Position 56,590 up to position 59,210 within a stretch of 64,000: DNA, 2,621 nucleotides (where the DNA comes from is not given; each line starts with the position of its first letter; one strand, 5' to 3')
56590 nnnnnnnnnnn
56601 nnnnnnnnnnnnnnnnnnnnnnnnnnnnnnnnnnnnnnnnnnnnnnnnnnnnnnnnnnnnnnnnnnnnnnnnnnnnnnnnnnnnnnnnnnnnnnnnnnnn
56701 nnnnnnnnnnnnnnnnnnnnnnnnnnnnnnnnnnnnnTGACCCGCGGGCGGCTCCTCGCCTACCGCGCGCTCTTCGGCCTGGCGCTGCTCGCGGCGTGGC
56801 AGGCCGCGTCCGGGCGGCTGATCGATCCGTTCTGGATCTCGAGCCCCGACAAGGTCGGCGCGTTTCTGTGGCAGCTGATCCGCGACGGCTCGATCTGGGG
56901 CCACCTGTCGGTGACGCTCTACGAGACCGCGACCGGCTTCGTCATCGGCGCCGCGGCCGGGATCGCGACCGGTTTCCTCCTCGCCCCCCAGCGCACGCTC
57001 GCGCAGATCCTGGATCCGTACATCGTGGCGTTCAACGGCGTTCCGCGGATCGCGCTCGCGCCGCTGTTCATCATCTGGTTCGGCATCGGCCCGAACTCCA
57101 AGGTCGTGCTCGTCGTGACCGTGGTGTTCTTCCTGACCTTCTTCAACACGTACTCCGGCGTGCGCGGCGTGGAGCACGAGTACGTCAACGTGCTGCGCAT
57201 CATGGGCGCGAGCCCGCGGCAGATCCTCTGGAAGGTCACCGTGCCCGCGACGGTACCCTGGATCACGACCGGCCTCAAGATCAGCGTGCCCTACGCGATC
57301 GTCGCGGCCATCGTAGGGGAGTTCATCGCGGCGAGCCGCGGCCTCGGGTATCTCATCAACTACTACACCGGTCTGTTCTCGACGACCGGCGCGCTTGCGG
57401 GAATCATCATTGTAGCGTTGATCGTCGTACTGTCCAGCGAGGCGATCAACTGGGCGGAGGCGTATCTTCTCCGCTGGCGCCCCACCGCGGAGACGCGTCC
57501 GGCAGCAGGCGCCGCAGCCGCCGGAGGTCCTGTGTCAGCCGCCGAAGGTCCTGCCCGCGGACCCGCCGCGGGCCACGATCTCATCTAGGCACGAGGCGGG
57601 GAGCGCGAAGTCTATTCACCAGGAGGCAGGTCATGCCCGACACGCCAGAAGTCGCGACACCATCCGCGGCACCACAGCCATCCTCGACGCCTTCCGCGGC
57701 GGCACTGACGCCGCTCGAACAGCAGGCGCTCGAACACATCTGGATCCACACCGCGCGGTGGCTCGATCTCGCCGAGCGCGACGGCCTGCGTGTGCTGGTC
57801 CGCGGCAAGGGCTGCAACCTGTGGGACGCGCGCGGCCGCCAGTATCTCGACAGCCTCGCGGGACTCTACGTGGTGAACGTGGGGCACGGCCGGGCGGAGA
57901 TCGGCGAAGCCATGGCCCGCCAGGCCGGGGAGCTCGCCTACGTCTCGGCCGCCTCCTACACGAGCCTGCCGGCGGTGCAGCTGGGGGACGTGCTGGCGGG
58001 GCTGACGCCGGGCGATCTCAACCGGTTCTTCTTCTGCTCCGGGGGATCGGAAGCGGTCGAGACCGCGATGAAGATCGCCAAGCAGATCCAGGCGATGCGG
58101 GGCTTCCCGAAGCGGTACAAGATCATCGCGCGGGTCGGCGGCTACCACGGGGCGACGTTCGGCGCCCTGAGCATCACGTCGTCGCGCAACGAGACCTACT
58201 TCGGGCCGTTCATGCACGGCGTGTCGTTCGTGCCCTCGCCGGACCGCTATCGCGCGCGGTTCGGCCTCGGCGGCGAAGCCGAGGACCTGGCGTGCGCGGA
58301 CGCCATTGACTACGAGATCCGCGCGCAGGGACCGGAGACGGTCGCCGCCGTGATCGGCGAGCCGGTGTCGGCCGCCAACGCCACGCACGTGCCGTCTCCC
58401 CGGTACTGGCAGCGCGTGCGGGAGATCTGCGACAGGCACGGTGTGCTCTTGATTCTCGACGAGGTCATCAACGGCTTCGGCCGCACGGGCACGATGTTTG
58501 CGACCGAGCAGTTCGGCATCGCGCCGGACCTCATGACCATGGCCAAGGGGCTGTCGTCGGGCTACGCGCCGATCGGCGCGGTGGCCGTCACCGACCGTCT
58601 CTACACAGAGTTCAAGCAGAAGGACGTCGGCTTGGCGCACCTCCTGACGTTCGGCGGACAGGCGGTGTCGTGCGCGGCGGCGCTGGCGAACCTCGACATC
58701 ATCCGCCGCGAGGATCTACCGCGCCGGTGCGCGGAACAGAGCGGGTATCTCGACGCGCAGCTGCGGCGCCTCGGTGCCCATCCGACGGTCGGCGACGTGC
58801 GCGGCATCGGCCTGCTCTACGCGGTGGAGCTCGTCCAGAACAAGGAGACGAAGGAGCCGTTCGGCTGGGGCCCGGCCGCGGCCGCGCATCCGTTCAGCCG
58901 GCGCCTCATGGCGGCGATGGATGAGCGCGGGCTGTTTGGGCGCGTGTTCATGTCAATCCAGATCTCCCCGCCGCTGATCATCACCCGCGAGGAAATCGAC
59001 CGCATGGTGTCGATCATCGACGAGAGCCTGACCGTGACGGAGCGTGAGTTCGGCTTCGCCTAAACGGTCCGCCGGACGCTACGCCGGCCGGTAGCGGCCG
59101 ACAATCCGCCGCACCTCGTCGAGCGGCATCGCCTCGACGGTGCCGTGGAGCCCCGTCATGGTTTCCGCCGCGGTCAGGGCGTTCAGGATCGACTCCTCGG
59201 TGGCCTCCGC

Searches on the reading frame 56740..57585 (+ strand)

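Call 54: search_protein_families(library=pfam, proteins=[window:56740-57585:+], max_evalue=0.00001)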
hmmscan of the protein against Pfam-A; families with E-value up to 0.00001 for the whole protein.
window:56740-57585:+ (282 aa): 1 family
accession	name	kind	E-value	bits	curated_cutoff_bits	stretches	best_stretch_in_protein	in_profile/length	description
PF00528.27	BPD_transp_1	-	1.4e-27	97.1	26.4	1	74-232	1-171/184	Binding-protein-dependent transport system inner membrane component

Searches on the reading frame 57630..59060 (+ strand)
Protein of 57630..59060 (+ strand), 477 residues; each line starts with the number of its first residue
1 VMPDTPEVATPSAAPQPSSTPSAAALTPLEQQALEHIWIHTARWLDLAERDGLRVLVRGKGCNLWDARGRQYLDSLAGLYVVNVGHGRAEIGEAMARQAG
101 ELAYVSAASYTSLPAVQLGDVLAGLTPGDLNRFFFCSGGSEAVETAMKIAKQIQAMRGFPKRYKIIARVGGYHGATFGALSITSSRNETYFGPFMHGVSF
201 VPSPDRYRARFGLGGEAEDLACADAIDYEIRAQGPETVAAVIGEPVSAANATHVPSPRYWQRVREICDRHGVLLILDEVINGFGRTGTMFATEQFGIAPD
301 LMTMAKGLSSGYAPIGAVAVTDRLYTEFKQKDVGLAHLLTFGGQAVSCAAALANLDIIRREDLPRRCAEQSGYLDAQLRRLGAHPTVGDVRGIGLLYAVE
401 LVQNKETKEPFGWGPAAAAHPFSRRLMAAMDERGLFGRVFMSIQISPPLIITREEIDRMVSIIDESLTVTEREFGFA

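Call 54: search_protein_families(library=pfam, proteins=[window:57630-59060:+], max_evalue=0.00001)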
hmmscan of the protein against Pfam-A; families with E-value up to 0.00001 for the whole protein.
window:57630-59060:+ (477 aa): 1 family
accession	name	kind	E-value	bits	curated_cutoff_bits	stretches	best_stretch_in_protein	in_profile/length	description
PF00202.27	Aminotran_3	-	1.6e-95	320.6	30.5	1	53-465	10-401/403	Aminotransferase class-III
